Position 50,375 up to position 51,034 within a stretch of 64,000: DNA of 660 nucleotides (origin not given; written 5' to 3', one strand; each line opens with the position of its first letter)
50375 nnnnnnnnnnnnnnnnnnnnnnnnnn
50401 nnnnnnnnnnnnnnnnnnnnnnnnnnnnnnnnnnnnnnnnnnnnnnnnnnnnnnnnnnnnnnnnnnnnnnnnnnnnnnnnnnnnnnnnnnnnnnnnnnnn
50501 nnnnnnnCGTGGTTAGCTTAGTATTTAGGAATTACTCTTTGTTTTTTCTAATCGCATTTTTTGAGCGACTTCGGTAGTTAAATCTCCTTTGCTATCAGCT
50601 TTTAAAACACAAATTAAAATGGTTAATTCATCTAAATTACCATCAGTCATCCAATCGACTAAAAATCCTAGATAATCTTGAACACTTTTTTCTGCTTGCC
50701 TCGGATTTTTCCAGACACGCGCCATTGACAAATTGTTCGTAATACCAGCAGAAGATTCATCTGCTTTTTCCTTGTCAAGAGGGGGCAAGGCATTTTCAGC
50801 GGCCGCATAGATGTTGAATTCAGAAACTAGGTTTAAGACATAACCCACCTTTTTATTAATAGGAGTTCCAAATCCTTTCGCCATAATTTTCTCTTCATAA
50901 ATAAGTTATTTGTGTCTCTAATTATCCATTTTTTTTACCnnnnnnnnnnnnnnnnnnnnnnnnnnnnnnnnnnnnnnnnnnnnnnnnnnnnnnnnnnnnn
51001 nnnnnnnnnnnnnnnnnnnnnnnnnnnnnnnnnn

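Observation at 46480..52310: Riboswitch-led seven-gene operon: predicted Ni-dependent guanidine hydrolase with dedicated HypA/HypB-like Ni chaperones and an ABC importer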

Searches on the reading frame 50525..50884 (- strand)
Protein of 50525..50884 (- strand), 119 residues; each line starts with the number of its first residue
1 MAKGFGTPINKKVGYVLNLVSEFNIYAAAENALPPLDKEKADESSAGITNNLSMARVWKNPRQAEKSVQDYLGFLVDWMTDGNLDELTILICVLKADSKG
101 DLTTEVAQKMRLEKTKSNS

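Call 3: search_protein_families(library=pfam, proteins=[window:50525-50884:-])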
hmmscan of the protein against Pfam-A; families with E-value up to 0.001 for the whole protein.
window:50525-50884:- (119 aa): 0 families

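Call 4: search_protein_families(library=ncbifam, proteins=[window:50525-50884:-])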
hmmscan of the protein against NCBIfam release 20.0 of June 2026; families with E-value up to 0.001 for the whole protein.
window:50525-50884:- (119 aa): 0 families

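Call 12: find_homologous_proteins(query=window:50525-50884:-, max_evalue=0.001)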
Query window:50525-50884:- (119 aa): 6 proteins with E <= 0.001 among 8 candidates.
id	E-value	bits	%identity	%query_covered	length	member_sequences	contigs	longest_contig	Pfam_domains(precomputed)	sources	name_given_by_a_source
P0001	4.8e-67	241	93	100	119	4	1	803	-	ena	-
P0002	3.7e-66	238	93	100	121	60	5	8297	-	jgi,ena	jgi:hypothetical protein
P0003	2.4e-64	232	91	100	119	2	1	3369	-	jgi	jgi:hypothetical protein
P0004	7.3e-61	221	87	100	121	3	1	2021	-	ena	-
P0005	1.7e-54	200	81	100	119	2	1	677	-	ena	-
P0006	1.2e-49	185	77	95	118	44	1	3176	-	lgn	-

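Call 15: find_encoding_contigs(protein=P0002, flank=8000, max_places=5)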
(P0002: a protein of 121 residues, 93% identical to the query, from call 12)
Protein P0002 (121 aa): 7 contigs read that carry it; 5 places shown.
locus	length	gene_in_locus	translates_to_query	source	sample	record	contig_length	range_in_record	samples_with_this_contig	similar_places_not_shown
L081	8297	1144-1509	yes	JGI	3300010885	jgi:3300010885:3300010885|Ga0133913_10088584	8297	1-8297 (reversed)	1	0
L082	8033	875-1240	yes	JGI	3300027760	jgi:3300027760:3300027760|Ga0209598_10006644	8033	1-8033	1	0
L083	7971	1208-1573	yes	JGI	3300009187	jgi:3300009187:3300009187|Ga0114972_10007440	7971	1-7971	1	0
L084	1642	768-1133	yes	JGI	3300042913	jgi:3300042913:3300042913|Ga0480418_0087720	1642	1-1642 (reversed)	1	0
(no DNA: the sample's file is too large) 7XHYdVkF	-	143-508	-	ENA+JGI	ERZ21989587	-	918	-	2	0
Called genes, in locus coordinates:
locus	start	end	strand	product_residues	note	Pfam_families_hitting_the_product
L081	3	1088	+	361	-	?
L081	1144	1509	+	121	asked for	-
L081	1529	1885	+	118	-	PF01155:HypA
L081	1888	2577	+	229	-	PF02492:cobW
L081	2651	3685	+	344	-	PF13379:NMT1_2, PF09084:NMT1, PF16868:NMT1_3 (faint)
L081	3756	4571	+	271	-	PF00528:BPD_transp_1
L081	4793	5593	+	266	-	PF00005:ABC_tran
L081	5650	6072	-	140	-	-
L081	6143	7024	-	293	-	-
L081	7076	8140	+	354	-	PF03033:Glyco_transf_28, PF13579:Glyco_trans_4_4 (faint), PF04101:Glyco_tran_28_C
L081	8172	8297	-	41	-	?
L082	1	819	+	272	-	?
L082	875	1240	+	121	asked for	-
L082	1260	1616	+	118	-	PF01155:HypA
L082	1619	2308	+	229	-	PF02492:cobW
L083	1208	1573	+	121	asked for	-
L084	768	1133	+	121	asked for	-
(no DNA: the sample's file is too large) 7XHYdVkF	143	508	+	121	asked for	-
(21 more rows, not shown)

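Call 20: search_protein_families(library=phrogs, proteins=[window:50525-50884:-], max_evalue=1)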
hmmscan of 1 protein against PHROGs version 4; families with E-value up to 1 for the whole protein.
window:50525-50884:- (119 aa): 0 families

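Call 23: search_protein_representatives(alignment_id=A1)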
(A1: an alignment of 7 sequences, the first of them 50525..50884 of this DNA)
Query: 7 sequences, 119 profile positions. Proteins with E-value up to 0.001 (for the whole library): 28; up to 1e-10: 12; up to 1e-30: 1. The best 28 are listed.
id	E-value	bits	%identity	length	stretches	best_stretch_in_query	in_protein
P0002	8.9e-71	251.7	-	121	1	1-119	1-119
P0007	1.5e-28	115.5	-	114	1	1-117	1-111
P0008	1.2e-22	96.5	-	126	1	1-117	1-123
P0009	2.3e-18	82.6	-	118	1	1-105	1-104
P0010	1.7e-14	70.1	-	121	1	1-105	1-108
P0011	2.5e-13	66.4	-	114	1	1-116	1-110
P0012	4.2e-13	65.6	-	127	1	1-108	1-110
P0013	1.4e-12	63.9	-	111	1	1-106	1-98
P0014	8.3e-12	61.4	-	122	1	1-117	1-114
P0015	2.9e-11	59.7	-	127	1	1-111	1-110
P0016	4.2e-11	59.2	-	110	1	1-104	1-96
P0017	7.5e-11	58.3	-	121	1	1-114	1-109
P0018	2.1e-10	56.9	-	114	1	1-113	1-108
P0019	4.2e-10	55.9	-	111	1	1-114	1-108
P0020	6.8e-10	55.3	-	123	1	1-115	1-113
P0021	2.0e-09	53.8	-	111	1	1-116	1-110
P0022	4.1e-09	52.7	-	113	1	1-114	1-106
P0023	9.9e-09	51.5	-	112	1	1-113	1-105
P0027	1.0e-05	41.8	-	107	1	1-106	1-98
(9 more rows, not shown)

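Call 26: predict_structure(alignment_id=A1)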
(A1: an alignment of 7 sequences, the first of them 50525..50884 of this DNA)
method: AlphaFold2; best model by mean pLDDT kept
length: 119 residues; sequences in the alignment: 7
mean_pLDDT: 59.3   pTM: 0.48
mean pLDDT of the five models: 59.3, 47.4, 45.8, 45.5, 44.6
residues with pLDDT >= 90: 0; 70-90: 25; 50-70: 65; < 50: 29
segments of 3 or more residues with pLDDT < 50: 1-9, 32-47, 117-119
pLDDT, mean of each block of 10 residues (from residue 1): 38 54 54 48 49 63 72 74 68 65 66 60
secondary structure, 60 per line:
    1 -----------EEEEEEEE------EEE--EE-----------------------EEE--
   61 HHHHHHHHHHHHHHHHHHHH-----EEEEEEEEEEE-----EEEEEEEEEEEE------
elements in order: E12-19 E26-28 E56-58 H61-80 E86-96 E102-113

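Call 28: find_encoding_contigs(protein=P0007, flank=6000, max_places=4)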
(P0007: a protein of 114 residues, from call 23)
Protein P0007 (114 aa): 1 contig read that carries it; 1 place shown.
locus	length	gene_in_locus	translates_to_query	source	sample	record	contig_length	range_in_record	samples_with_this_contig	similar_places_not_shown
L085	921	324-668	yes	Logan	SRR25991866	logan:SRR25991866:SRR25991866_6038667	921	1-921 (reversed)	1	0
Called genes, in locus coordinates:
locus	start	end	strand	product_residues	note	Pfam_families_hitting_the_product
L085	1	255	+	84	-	?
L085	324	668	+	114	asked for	-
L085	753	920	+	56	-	?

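Call 30: find_encoding_contigs(protein=P0008, flank=6000, max_places=3)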
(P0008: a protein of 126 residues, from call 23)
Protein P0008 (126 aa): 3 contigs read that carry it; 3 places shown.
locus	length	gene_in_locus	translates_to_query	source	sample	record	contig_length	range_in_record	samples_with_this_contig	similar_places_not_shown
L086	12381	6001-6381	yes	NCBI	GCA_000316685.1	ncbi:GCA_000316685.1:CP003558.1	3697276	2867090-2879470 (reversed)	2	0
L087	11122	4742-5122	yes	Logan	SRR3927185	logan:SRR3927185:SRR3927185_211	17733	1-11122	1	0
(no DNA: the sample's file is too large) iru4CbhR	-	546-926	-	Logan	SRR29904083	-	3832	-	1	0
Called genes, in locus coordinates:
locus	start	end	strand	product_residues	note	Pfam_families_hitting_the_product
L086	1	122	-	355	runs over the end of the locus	PF00316:FBPase, PF18913:FBPase_C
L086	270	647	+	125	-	-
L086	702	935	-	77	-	-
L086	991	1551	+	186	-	PF05685:Uma2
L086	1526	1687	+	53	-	-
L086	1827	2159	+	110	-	-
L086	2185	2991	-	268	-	-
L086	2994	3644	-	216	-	PF27545:CsoS1D_N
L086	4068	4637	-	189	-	-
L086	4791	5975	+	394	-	PF00491:Arginase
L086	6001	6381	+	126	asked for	-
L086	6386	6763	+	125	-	PF01155:HypA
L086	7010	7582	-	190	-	-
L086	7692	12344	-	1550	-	PF00310:GATase_2, PF04898:Glu_syn_central, PF01645:Glu_synthase, PF01493:GXGXG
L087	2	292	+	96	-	?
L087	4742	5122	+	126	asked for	-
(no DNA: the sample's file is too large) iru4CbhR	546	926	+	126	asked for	-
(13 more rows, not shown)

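Call 31: find_encoding_contigs(protein=P0009, flank=6000, max_places=3)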
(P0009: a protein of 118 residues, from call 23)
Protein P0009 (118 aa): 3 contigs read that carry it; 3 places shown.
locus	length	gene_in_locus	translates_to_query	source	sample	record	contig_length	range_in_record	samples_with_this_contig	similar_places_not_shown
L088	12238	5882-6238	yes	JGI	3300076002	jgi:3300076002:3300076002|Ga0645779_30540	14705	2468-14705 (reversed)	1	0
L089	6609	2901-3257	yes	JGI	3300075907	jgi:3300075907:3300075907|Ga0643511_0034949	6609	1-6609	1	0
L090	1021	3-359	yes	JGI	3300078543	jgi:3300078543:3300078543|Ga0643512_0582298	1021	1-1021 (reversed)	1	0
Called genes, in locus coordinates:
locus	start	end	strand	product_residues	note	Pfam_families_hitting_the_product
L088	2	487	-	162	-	?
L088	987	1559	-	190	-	-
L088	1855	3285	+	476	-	PF02233:PNTB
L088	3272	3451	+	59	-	-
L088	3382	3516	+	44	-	-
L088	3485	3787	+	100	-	PF00069:Pkinase, PF07714:PK_Tyr_Ser-Thr (weak)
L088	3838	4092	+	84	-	PF00069:Pkinase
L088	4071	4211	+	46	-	-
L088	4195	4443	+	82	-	-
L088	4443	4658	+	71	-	PF10130:PIN_2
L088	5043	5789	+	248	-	PF04481:DUF561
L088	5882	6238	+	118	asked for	-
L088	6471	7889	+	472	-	PF00595:PDZ, PF13180:PDZ_2, PF17820:PDZ_6, PF03572:Peptidase_S41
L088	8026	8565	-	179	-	PF05685:Uma2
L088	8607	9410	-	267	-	PF02557:VanY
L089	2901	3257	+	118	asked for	-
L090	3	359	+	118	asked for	?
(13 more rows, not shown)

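Call 32: find_encoding_contigs(protein=P0012, flank=6000, max_places=3)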
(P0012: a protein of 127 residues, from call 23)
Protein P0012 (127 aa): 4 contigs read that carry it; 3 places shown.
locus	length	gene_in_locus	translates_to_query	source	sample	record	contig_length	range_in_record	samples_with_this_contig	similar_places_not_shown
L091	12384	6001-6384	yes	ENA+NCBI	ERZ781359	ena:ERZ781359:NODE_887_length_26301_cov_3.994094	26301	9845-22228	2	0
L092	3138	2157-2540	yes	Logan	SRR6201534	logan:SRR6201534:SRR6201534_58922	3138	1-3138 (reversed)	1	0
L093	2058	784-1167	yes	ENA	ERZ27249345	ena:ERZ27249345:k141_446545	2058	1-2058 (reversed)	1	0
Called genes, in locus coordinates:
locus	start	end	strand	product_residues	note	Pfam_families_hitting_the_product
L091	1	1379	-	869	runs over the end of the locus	PF17191:RecG_wedge, PF01336:tRNA_anti-codon (faint), PF00270:DEAD, PF04851:ResIII, PF00271:Helicase_C, PF22590:Cas3-like_C_2 (weak), PF19833:RecG_dom3_C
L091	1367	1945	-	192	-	PF05685:Uma2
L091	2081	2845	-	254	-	-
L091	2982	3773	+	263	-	PF07007:LprI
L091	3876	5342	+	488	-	PF01565:FAD_binding_4, PF02913:FAD-oxidase_C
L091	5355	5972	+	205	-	PF05685:Uma2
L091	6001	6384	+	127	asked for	-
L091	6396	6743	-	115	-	PF00588:SpoU_methylase (weak)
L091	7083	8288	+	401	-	PF03062:MBOAT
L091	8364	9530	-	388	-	-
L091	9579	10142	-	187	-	PF05685:Uma2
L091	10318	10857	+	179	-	-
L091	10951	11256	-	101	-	-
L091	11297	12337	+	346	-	PF01118:Semialdhyde_dh, PF02774:Semialdhyde_dhC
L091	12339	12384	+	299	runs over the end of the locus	PF00701:DHDPS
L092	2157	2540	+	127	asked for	-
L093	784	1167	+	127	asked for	-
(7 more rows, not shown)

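Call 34: find_encoding_contigs(protein=P0010, flank=5000, max_places=2)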
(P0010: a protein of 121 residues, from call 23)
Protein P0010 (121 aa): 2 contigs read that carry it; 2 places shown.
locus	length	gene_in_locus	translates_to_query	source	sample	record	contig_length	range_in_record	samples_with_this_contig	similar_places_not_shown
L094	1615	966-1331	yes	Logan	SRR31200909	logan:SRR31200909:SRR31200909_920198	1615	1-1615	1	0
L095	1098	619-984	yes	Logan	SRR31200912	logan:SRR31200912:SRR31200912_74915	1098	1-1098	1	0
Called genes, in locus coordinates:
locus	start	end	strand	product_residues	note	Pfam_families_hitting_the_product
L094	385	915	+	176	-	PF00364:Biotin_lipoyl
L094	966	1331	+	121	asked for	-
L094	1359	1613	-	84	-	?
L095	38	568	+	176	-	PF00364:Biotin_lipoyl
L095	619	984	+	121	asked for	-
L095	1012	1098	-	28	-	?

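Call 35: find_encoding_contigs(protein=P0011, flank=5000, max_places=2)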
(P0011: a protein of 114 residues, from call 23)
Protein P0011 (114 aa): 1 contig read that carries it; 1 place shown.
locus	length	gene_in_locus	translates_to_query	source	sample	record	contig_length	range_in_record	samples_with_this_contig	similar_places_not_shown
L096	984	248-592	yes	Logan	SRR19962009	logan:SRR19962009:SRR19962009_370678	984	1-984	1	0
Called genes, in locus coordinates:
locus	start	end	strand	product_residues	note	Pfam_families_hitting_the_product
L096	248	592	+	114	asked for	-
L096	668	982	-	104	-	?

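Call 36: find_encoding_contigs(protein=P0019, flank=5000, max_places=2)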
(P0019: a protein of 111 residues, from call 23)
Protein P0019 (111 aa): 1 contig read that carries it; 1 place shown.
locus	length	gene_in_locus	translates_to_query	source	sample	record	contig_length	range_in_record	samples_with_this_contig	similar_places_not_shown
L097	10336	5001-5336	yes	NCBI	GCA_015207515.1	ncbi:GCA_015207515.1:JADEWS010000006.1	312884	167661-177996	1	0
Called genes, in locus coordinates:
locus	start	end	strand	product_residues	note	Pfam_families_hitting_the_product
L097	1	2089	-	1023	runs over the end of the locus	PF13476:AAA_23, PF13555:AAA_29 (weak), PF13558:SbcC_Walker_B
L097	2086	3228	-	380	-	PF00149:Metallophos, PF12850:Metallophos_2 (weak), PF12320:SbcD_C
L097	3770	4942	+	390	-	PF00491:Arginase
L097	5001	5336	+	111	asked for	-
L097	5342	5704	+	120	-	PF01155:HypA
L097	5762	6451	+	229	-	PF02492:cobW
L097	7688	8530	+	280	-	PF00528:BPD_transp_1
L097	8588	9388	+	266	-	PF20703:nSTAND1 (faint), PF00005:ABC_tran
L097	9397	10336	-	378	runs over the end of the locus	PF01041:DegT_DnrJ_EryC1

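Call 38: predict_structure(alignment_id=A2)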
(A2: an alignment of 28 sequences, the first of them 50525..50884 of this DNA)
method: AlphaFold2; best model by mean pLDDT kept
length: 119 residues; sequences in the alignment: 28
mean_pLDDT: 82.4   pTM: 0.72
mean pLDDT of the five models: 82.4, 78.6, 78.4, 77.7, 76.7
residues with pLDDT >= 90: 73; 70-90: 18; 50-70: 16; < 50: 12
segments of 3 or more residues with pLDDT < 50: 36-44
pLDDT, mean of each block of 10 residues (from residue 1): 58 94 89 51 66 93 93 91 92 92 94 75
secondary structure, 60 per line:
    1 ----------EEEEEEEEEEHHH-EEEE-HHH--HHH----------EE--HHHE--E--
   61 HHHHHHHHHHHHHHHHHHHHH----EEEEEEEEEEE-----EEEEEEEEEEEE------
elements in order: E11-20 E25-28 H61-81 E86-96 E102-113

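Call 39: search_protein_families(library=pfam, alignment_id=A2, max_evalue=1)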
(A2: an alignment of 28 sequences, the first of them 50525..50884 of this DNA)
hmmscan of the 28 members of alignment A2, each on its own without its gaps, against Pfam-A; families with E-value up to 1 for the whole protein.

A. member 1, window:50525-50884:- (119 aa): 1 family
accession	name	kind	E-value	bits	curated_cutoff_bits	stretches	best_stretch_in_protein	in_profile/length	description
PF20787.2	SPP1_GP23-1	-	0.068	13.5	27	1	73-110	6-38/47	SPP1 phage GP23.1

B. families by the number of members that match (of 28 scanned): 9 families
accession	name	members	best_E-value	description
PF07600.16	DUF1564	1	0.0071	Protein of unknown function (DUF1564)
PF24735.1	DUF7686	1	0.015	Domain of unknown function (DUF7686)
PF04287.17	DUF446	1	0.022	tRNA pseudouridine synthase C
PF01736.22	Polyoma_agno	1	0.027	Polyomavirus agnoprotein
PF22334.1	TubZ_C_2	1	0.054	Phage tubulin-like protein, C-terminal domain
PF20787.2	SPP1_GP23-1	1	0.068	SPP1 phage GP23.1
PF25693.1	Phage_Y01A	1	0.09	Bacteriophage T4-like Y01A protein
PF23885.1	DUF7238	1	0.12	Family of unknown function (DUF7238)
PF23117.1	DpnD_N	1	0.15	DpnD N-terminal domain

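Call 43: fold_search(model_id=the predicted structure, library=pdb)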
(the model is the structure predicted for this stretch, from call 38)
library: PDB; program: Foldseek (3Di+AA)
matches with E <= 10: 585; with E <= 0.001: 0
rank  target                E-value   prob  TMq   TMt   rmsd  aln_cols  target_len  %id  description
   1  3vhx_B                1.8e-01  0.91  0.25  0.28   1.6        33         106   12  The crystal structure of Arf6-MKLP1 (Mitotic kinesin-like protein 1) complex (released 2012-05-16)
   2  3vhx_F                2.2e-01  0.89  0.26  0.29   1.5        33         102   12  The crystal structure of Arf6-MKLP1 (Mitotic kinesin-like protein 1) complex (released 2012-05-16)
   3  3vhx_H                3.8e-01  0.80  0.25  0.34   1.5        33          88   12  The crystal structure of Arf6-MKLP1 (Mitotic kinesin-like protein 1) complex (released 2012-05-16)
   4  9o4g_B                6.5e-01  0.07  0.18  0.05  14.0       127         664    9  Cryo-EM structure of the CHSY3-CHPF1 chondroitin synthase heterodimer (released 2026-03-04)
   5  4iiq_C                6.9e-01  0.06  0.19  0.09  12.6       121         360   13  Crystal structure of a human MAIT TCR in complex with bovine MR1 (released 2013-04-24)
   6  5w8m_A                7.4e-01  0.30  0.18  0.12   4.1        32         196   25  Crystal structure of Chaetomium thermophilum Vps29 (released 2018-06-13)
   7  3ii2                  7.8e-01  0.41  0.23  0.19   2.0        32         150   16  Structure of ORF157 from Acidianus Filamentous Virus 1 (released 2010-03-23)
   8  8vz8_A                8.8e-01  0.08  0.18  0.11   7.0        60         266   13  Crystal structure of mouse MAIT M2B TCR-MR1-5-OP-RU complex (released 2024-04-10)
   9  3ile                  9.4e-01  0.38  0.23  0.19   2.0        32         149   16  Crystal structure of ORF157-E86A of Acidianus filamentous virus 1 (released 2010-03-23)
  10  1xvs_A                9.9e-01  0.18  0.17  0.16   4.1        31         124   19  Crystal structure of apaG Protein from Vibrio cholerae (released 2004-12-14)
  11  8dv3_A                9.9e-01  0.09  0.21  0.11   6.3        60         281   13  Crystal structure of human CD1b presenting Phosphatidylinositol C34:1 (released 2023-04-12)
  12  9goj                  9.9e-01  0.08  0.20  0.09  13.9        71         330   13  Crystal structure of HpeI from Rhodococcus rhodochrous GD02 (released 2025-05-21)
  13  4o7n                  9.9e-01  0.04  0.18  0.11  12.6       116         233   14  SAICAR synthetase (Type-2) in complex with ADP (released 2014-12-31)
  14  4l4v_A                1.1e+00  0.07  0.17  0.11   7.0        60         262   13  Structure of human MAIT TCR in complex with human MR1-RL-6-Me-7-OH (released 2013-07-17)
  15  9q8z_A                1.1e+00  0.06  0.18  0.06  13.7       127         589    9  Human chondroitin sulfate polymerase complex CHSY3-CHPF (released 2025-12-03)
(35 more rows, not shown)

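Call 64: list_cluster_members(proteins=[P0008, P0019, P0009, P0012, P0013, P0014, P0017, P0022, P0006, P0002])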
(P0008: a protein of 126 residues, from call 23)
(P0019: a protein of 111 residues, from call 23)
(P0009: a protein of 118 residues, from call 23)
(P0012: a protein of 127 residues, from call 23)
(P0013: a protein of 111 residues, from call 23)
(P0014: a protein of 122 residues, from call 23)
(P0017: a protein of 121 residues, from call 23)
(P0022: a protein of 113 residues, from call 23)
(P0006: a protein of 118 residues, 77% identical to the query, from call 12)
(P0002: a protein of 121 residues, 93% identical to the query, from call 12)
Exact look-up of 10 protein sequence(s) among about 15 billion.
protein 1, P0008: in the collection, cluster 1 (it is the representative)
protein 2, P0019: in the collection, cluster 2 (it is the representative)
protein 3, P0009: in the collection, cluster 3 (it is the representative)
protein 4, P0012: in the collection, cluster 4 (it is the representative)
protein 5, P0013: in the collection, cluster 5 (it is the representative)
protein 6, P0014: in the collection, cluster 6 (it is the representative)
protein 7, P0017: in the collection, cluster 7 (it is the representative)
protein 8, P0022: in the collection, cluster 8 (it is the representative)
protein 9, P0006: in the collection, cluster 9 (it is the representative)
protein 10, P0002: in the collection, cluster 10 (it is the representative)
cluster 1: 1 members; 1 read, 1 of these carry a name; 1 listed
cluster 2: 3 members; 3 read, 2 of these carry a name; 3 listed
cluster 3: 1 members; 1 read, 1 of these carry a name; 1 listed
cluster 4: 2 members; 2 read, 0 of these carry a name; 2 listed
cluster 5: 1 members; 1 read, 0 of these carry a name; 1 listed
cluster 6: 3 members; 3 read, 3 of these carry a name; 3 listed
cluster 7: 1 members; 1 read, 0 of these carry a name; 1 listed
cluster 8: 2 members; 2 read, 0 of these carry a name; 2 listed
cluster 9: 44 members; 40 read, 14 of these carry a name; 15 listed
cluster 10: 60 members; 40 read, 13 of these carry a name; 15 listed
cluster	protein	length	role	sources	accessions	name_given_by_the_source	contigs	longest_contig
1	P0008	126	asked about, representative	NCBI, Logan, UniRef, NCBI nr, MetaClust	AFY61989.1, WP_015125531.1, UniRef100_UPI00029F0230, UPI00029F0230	hypothetical protein [Synechococcus sp. PCC 6312] | hypothetical protein n=1 Tax=Synechococcus sp. (strain ATCC 27167 / PCC 6312) ... | status=active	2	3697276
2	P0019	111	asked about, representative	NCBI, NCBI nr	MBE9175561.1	hypothetical protein IQ225_10070 [Synechocystis salina LEGE 06155] | hypothetical protein [Synechocystis salina LEGE 06155]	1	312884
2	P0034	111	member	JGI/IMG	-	hypothetical protein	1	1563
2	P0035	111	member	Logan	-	-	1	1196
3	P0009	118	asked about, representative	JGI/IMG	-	hypothetical protein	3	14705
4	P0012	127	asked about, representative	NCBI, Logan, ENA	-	-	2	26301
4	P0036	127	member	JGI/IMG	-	-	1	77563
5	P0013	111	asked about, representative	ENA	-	-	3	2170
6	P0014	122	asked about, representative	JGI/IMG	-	hypothetical protein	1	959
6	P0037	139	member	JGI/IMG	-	hypothetical protein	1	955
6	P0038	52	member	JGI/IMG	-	hypothetical protein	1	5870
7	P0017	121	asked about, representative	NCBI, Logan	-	-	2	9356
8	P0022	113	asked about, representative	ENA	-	-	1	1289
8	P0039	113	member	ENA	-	-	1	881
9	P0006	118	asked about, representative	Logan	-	-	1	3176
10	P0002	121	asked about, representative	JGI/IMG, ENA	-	hypothetical protein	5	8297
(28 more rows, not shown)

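Call 70: find_encoding_contigs(protein=P0021, flank=6000, max_places=4)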
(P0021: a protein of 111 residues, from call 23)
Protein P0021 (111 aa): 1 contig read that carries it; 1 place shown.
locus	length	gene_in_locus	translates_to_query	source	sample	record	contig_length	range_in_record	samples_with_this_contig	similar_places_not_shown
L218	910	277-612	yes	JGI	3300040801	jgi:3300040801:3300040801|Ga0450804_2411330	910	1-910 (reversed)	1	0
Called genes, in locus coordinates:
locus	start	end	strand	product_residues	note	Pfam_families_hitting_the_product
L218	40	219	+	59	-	-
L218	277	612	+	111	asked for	-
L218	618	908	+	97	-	?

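Call 71: list_cluster_members(proteins=[P0021, P0007, P0010, P0011, P0015, P0016, P0018, P0020, P0023, P0027])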
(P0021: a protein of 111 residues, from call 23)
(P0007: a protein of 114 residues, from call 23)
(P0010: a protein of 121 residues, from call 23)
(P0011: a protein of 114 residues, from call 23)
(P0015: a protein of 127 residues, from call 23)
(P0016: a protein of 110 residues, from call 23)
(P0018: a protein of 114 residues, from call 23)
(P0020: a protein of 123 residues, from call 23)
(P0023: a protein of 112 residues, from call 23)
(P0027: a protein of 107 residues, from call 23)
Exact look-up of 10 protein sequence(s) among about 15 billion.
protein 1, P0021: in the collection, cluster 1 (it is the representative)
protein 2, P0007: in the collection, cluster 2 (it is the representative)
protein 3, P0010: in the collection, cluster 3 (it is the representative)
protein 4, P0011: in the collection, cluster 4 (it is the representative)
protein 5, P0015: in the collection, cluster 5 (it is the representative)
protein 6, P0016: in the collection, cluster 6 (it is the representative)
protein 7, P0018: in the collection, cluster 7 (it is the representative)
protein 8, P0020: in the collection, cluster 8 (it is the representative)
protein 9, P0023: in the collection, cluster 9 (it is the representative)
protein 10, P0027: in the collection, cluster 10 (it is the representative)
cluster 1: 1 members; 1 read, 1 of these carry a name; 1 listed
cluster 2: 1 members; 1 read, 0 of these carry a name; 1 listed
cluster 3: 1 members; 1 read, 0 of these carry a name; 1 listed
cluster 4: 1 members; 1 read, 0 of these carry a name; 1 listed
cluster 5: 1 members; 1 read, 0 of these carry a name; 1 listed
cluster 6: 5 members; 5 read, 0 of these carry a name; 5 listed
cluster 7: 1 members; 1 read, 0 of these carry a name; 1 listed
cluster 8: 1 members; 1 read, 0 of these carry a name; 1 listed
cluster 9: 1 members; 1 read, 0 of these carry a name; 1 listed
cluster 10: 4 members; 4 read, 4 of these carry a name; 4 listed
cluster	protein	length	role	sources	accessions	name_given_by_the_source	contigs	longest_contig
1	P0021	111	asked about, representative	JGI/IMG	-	hypothetical protein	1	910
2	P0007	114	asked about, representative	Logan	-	-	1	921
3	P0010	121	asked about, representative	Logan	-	-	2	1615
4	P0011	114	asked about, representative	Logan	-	-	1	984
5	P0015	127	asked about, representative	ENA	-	-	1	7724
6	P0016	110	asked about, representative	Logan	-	-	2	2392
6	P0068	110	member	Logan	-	-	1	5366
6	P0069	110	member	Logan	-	-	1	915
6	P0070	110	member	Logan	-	-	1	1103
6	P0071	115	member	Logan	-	-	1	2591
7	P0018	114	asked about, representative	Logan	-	-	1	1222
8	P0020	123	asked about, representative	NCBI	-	-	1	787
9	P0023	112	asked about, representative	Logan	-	-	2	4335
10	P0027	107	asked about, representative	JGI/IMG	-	hypothetical protein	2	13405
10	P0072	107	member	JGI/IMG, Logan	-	hypothetical protein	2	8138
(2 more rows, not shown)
